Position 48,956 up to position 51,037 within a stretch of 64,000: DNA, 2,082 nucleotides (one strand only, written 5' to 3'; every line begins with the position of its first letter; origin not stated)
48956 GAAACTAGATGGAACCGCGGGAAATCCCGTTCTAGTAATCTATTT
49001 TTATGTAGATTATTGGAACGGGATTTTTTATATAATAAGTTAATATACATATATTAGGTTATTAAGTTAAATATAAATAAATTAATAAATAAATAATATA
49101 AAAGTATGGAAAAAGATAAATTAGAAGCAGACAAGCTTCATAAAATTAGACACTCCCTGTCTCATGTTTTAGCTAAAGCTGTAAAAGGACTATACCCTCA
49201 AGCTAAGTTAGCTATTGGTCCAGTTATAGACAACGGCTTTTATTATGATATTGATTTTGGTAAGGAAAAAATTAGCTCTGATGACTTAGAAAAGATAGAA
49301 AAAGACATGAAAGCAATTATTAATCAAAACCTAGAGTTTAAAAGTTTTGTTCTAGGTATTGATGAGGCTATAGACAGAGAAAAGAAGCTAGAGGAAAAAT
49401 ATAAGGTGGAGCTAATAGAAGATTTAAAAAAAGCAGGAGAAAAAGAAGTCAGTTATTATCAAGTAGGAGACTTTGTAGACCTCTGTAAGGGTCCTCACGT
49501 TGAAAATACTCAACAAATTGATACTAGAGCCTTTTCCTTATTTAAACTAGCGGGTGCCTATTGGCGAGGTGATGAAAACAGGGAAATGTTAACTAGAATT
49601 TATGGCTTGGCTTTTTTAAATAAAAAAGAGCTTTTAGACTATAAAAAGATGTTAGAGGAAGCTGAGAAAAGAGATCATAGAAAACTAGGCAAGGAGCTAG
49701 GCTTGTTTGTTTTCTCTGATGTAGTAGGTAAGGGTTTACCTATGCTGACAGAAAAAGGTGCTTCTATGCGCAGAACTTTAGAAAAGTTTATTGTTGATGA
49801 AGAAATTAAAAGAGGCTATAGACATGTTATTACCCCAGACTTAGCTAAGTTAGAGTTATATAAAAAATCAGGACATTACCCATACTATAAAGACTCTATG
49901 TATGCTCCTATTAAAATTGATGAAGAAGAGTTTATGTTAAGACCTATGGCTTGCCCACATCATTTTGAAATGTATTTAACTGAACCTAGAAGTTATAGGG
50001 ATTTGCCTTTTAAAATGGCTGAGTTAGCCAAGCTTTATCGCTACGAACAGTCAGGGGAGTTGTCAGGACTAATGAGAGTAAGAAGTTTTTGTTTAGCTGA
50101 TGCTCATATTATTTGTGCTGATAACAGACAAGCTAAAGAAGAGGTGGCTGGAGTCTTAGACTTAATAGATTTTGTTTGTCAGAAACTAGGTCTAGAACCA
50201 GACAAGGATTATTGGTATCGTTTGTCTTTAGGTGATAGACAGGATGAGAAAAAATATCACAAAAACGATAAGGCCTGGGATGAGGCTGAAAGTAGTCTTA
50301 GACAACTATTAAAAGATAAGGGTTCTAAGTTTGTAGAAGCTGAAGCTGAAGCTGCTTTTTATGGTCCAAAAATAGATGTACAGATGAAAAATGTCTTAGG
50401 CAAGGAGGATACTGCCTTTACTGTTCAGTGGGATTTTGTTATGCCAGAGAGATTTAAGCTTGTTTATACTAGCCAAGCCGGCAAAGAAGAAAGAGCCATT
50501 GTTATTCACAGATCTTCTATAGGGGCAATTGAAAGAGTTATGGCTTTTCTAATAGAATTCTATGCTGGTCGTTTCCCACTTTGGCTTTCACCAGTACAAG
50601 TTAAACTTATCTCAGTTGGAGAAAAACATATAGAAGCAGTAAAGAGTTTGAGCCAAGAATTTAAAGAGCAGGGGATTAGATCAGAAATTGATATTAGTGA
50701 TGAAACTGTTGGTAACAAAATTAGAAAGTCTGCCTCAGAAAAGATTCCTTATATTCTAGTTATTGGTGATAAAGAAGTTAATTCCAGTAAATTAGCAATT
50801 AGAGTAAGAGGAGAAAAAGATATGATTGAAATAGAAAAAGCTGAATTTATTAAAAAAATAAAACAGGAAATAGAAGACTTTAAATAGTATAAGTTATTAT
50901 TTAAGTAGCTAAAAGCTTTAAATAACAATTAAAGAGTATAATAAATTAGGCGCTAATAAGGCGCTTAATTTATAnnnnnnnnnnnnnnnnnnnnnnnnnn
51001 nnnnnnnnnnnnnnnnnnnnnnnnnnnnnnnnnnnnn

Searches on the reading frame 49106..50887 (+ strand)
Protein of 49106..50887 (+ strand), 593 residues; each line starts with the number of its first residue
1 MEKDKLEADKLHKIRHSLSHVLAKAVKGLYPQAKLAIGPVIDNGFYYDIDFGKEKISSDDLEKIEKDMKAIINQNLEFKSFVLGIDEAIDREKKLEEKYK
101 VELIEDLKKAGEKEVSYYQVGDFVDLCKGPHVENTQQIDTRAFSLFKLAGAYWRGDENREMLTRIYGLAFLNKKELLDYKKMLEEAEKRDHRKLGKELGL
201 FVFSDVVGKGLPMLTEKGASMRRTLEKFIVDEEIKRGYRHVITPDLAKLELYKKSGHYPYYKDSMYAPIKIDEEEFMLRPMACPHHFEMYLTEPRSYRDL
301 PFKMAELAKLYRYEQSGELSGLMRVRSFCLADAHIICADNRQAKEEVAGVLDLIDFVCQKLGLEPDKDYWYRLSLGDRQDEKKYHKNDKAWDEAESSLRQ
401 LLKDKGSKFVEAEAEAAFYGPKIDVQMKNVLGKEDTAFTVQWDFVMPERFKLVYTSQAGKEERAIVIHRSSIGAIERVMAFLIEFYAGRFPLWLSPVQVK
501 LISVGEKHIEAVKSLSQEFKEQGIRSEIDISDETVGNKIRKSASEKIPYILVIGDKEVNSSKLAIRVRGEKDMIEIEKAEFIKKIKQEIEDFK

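Call 8: search_protein_families(library=pfam, proteins=[window:49106-50887:+], max_evalue=0.01)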
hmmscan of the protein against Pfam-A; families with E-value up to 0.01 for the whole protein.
window:49106-50887:+ (593 aa): 3 families
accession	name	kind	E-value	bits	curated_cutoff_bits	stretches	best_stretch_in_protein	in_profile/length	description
PF00587.30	tRNA-synt_2b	-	9e-35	120.8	29.3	1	272-484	6-177/179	tRNA synthetase class II core domain (G, H, P, S and T)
PF03129.25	HGTP_anticodon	-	5.8e-19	68.5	21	1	498-587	1-93/94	Anticodon binding domain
PF07973.19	tRNA_SAD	-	1.6e-12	47.6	24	1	115-166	1-44/44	Threonyl and Alanyl tRNA synthetase second additional domain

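Call 13: find_encoding_contigs(protein=window:49106-50887:+, flank=10000, max_places=6)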
Protein window:49106-50887:+ (593 aa): 1 contig read that carries it; 1 place shown.
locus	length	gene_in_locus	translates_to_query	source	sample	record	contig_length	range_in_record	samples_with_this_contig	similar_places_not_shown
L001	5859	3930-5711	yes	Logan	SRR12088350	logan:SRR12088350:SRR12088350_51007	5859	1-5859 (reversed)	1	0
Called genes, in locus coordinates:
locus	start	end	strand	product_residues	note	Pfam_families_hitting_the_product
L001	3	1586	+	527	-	?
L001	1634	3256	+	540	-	-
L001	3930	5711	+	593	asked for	PF07973:tRNA_SAD, PF00587:tRNA-synt_2b, PF03129:HGTP_anticodon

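Call 40: find_homologous_proteins(query=window:49106-50887:+, max_evalue=1e-80)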
Query window:49106-50887:+ (593 aa): 8000 proteins with E <= 1e-80 among 8000 candidates; the best 120 are listed.
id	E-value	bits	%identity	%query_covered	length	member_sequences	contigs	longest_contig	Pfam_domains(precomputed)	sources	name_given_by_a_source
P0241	0.0e+0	1316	100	100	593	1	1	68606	PF03129.26,PF00587.31,PF07973.20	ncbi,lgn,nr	ncbi:MAG: threonine--tRNA ligase [Candidatus Pacebacteria bacterium]|nr:threonine--tRNA ligase [Cand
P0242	0.0e+0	1109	82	100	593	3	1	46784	PF03129.26,PF00587.31,PF07973.20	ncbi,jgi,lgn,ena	-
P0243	9.1e-289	977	73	99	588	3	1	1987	PF03129.26,PF00587.31,PF07973.20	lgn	-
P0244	9.7e-284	961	72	99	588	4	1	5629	PF03129.26,PF00587.31,PF07973.20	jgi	jgi:threonyl-tRNA synthetase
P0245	8.2e-282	954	72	99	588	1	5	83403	PF03129.26,PF00587.31,PF07973.20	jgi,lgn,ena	jgi:threonyl-tRNA synthetase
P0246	7.4e-281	951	72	98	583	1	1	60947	PF03129.26,PF00587.31,PF07973.20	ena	-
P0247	8.5e-280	948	71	99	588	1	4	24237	PF03129.26,PF00587.31,PF07973.20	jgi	jgi:threonyl-tRNA synthetase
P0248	3.0e-277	939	69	99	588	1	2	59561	PF03129.26,PF00587.31,PF07973.20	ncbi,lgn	ncbi:MAG: threonine--tRNA ligase [Parcubacteria group bacterium]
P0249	9.0e-273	925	69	99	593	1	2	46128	PF03129.26,PF00587.31,PF07973.20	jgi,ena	-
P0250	1.3e-270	917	69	98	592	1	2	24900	PF03129.26,PF00587.31,PF07973.20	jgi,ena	-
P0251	9.5e-270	915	69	99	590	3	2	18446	PF03129.26,PF00587.31,PF07973.20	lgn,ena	-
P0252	4.2e-267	906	68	98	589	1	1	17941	PF03129.26,PF00587.31,PF07973.20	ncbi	ncbi:MAG: threonine--tRNA ligase [bacterium]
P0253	1.8e-266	904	69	99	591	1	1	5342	PF03129.26,PF00587.31,PF07973.20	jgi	jgi:threonyl-tRNA synthetase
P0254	4.7e-264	896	68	98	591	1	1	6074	PF03129.26,PF00587.31,PF07973.20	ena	-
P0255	5.7e-264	895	68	99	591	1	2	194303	PF03129.26,PF00587.31,PF07973.20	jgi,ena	jgi:threonyl-tRNA synthetase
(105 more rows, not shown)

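Call 41: find_encoding_contigs(protein=P0242, flank=6000, max_places=2)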
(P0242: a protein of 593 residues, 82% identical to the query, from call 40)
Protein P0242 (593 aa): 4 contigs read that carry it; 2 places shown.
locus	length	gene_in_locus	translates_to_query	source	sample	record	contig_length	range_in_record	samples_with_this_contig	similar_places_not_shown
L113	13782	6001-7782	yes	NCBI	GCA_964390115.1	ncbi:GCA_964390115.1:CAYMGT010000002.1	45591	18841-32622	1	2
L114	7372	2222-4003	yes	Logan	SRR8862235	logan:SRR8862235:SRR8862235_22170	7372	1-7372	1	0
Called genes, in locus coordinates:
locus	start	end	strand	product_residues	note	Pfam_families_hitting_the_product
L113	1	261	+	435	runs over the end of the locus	PF19425:Csd3_N2, PF01551:Peptidase_M23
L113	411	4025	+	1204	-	PF02811:PHP, PF07733:DNA_pol3_alpha, PF17657:DNA_pol3_finger, PF14579:HHH_6, PF01336:tRNA_anti-codon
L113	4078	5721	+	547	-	-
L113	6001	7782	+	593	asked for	PF07973:tRNA_SAD, PF00587:tRNA-synt_2b, PF03129:HGTP_anticodon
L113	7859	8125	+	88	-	-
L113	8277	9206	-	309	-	PF01791:DeoC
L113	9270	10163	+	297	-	-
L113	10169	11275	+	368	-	PF01098:FTSW_RODA_SPOVE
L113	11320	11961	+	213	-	PF01386:Ribosomal_L25p, PF14693:Ribosomal_TL5_C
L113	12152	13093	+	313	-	PF11258:DUF3048, PF17479:DUF3048_C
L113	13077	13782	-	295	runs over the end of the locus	PF05175:MTS (weak), PF06325:PrmA (weak), PF13847:Methyltransf_31 (weak)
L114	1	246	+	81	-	?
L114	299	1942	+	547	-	-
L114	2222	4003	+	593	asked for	PF07973:tRNA_SAD, PF00587:tRNA-synt_2b, PF03129:HGTP_anticodon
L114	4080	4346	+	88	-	-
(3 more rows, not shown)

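Call 42: find_encoding_contigs(protein=P0245, flank=6000, max_places=2)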
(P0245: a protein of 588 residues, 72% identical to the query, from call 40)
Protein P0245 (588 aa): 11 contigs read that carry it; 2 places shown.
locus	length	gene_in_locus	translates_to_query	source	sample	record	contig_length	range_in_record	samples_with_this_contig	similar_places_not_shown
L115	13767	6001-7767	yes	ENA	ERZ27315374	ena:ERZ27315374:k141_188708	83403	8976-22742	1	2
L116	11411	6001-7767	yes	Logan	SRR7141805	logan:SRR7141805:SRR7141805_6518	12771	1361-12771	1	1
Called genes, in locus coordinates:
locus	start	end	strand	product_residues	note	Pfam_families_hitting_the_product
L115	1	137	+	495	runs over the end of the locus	PF00215:OMPdecase, PF00156:Pribosyltran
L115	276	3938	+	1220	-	PF02811:PHP, PF07733:DNA_pol3_alpha, PF17657:DNA_pol3_finger, PF14579:HHH_6, PF01336:tRNA_anti-codon (weak)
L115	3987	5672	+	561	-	-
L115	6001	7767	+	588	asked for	PF07973:tRNA_SAD, PF00587:tRNA-synt_2b, PF03129:HGTP_anticodon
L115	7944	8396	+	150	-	-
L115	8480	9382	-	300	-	PF01791:DeoC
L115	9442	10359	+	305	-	-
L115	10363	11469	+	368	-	PF01098:FTSW_RODA_SPOVE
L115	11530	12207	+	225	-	PF01386:Ribosomal_L25p, PF14693:Ribosomal_TL5_C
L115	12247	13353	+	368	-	PF11258:DUF3048, PF17479:DUF3048_C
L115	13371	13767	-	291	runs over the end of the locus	PF17827:PrmC_N, PF05175:MTS (weak), PF13847:Methyltransf_31, PF13649:Methyltransf_25 (weak)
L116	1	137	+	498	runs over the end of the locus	?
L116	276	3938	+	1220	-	PF02811:PHP, PF07733:DNA_pol3_alpha, PF17657:DNA_pol3_finger, PF14579:HHH_6, PF01336:tRNA_anti-codon (weak)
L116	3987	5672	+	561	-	-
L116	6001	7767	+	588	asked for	PF07973:tRNA_SAD, PF00587:tRNA-synt_2b, PF03129:HGTP_anticodon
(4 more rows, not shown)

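Call 43: find_encoding_contigs(protein=P0246, flank=6000, max_places=2)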
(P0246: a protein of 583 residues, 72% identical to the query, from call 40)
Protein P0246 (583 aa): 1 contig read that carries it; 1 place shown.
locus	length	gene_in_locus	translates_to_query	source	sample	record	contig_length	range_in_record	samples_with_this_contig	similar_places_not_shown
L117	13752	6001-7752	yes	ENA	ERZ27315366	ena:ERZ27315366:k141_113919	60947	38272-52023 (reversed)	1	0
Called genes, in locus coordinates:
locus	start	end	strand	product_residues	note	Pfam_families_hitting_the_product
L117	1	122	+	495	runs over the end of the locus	PF00215:OMPdecase, PF00156:Pribosyltran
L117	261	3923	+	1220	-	PF02811:PHP, PF07733:DNA_pol3_alpha, PF17657:DNA_pol3_finger, PF14579:HHH_6, PF01336:tRNA_anti-codon (weak)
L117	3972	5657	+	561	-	-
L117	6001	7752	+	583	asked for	PF07973:tRNA_SAD, PF00587:tRNA-synt_2b, PF03129:HGTP_anticodon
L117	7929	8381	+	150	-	-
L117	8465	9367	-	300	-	PF01791:DeoC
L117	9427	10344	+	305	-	-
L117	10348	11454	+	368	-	PF01098:FTSW_RODA_SPOVE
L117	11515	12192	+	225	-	PF01386:Ribosomal_L25p, PF14693:Ribosomal_TL5_C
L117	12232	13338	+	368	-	PF11258:DUF3048, PF17479:DUF3048_C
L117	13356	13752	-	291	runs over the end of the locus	PF17827:PrmC_N, PF05175:MTS (weak), PF13847:Methyltransf_31, PF13649:Methyltransf_25 (weak)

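Call 70: find_encoding_contigs(protein=P0248, flank=3000, max_places=1)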
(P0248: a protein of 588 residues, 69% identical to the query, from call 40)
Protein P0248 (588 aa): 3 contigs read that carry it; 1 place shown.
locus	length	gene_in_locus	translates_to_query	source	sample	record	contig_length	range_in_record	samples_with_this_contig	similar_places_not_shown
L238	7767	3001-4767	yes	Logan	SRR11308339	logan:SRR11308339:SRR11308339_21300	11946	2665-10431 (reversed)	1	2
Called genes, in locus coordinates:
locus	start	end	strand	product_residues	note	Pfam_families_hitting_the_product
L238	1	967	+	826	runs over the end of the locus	?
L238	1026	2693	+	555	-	PF07382:HC2 (weak)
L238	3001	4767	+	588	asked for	PF07973:tRNA_SAD, PF00587:tRNA-synt_2b, PF03129:HGTP_anticodon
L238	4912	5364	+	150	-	-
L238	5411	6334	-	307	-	PF01791:DeoC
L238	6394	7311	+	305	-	-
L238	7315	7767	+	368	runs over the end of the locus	PF01098:FTSW_RODA_SPOVE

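Call 71: find_encoding_contigs(protein=P0247, flank=3000, max_places=1)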
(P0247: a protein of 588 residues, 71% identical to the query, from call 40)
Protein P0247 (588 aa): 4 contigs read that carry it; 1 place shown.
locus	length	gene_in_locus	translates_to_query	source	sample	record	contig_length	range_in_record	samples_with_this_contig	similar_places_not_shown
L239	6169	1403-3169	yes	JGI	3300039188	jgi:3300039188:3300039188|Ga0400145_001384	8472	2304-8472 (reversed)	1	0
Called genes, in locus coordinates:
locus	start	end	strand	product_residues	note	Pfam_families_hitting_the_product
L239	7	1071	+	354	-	-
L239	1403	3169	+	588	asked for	PF07973:tRNA_SAD, PF00587:tRNA-synt_2b, PF03129:HGTP_anticodon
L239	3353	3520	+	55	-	-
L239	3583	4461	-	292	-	PF01791:DeoC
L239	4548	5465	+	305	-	-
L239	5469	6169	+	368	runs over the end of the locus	PF01098:FTSW_RODA_SPOVE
